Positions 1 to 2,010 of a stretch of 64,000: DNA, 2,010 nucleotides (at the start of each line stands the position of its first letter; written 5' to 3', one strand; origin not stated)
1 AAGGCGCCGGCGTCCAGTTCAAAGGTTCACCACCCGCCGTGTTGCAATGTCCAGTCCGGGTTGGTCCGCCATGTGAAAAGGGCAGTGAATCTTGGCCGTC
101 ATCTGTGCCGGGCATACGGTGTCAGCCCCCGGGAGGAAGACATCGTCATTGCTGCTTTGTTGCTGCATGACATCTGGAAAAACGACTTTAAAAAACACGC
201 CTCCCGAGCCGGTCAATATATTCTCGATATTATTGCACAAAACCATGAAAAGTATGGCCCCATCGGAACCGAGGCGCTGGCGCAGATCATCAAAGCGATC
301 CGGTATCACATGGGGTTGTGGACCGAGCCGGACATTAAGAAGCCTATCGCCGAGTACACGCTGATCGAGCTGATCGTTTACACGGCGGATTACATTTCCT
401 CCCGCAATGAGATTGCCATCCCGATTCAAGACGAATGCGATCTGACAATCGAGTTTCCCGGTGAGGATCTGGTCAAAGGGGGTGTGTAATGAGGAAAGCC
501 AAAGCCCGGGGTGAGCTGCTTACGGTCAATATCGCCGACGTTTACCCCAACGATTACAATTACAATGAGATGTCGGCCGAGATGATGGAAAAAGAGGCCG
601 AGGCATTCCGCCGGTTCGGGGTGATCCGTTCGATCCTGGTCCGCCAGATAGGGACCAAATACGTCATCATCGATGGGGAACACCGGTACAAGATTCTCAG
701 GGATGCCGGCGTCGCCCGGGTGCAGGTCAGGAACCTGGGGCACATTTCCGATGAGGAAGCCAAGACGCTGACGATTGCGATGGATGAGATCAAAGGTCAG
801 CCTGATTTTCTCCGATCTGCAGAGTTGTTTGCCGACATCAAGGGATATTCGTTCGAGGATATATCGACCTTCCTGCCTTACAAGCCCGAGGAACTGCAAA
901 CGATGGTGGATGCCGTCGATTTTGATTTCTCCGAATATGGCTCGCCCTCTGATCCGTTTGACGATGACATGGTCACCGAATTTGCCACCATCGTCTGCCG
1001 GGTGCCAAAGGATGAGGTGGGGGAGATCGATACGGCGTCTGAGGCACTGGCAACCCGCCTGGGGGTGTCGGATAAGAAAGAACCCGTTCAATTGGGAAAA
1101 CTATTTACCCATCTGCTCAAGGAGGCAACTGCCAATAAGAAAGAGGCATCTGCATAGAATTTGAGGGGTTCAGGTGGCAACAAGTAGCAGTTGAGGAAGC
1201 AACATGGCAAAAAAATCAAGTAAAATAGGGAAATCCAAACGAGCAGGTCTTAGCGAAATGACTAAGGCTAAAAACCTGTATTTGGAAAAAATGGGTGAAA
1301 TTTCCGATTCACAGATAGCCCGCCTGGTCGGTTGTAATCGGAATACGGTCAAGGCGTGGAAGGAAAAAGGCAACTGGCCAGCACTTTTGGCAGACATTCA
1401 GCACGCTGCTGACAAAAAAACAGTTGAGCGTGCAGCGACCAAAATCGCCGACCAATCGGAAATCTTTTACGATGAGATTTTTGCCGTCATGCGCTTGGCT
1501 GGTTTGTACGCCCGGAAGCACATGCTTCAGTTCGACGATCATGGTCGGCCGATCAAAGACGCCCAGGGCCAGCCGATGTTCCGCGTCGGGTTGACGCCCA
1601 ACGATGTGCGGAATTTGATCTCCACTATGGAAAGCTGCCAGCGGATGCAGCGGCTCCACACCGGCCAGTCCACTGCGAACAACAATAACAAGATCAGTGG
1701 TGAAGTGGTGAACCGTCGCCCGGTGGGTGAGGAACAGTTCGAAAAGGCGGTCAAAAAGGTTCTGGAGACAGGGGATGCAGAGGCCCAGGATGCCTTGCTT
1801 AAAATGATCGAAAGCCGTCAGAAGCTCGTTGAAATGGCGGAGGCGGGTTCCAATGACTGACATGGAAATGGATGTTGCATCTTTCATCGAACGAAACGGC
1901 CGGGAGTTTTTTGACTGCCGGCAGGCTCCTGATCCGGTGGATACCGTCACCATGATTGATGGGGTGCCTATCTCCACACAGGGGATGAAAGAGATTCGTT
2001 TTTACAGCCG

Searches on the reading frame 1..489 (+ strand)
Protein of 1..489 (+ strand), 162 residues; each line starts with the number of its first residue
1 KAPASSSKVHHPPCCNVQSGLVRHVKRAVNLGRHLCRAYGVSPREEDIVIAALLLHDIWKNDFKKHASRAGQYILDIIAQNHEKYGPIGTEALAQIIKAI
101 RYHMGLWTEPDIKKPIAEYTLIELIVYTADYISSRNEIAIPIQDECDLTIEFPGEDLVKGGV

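Call 8: search_protein_families(library=pfam, proteins=[window:1-489:+], max_evalue=0.01)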
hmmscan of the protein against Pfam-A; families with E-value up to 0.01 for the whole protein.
window:1-489:+ (162 aa): 1 family
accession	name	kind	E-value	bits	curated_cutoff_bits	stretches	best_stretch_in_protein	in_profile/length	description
PF01966.28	HD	-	2.4e-08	34.7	22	1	23-133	3-114/116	HD domain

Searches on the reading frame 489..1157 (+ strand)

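Call 8: search_protein_families(library=pfam, proteins=[window:489-1157:+], max_evalue=0.01)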
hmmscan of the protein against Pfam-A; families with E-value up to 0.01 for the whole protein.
window:489-1157:+ (222 aa): 1 family
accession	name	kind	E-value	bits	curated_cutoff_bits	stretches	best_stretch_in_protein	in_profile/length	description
PF02195.25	ParB_N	-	7.6e-09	35.9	26.3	1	10-93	3-87/95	ParB N-terminal domain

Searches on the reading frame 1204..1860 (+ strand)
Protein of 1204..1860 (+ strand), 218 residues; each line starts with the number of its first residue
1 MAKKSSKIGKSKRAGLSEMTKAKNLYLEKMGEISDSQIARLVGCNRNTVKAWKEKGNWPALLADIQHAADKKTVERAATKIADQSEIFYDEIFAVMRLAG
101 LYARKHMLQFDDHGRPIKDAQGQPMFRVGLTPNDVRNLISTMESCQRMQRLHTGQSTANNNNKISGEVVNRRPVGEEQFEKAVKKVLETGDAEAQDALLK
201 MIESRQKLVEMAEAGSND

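Call 8: search_protein_families(library=pfam, proteins=[window:1204-1860:+], max_evalue=0.01)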
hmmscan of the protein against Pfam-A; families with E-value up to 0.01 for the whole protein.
window:1204-1860:+ (218 aa): 6 families
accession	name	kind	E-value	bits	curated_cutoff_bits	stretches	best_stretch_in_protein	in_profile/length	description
PF06056.18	Terminase_5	-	4.4e-05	23.8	20.3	1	21-59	5-40/58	Putative ATPase subunit of terminase (gpP-like)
PF06242.16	TrcR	-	0.00044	20.8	22.2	1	26-59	77-110/139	Transcriptional cell cycle regulator TrcR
PF13384.12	HTH_23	-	0.00078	19.6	24.6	1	32-53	17-38/50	Homeodomain-like domain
PF22168.2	DIP2311-like_C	-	0.0038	17.9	27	0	17-51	4-38/63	Transcriptional regulator DIP2311-like, C-terminal domain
PF10668.15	Phage_terminase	-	0.006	16.7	22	0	21-60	11-50/67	Phage terminase small subunit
PF13518.12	HTH_28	-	0.0087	16.6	25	0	30-54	11-34/52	Helix-turn-helix domain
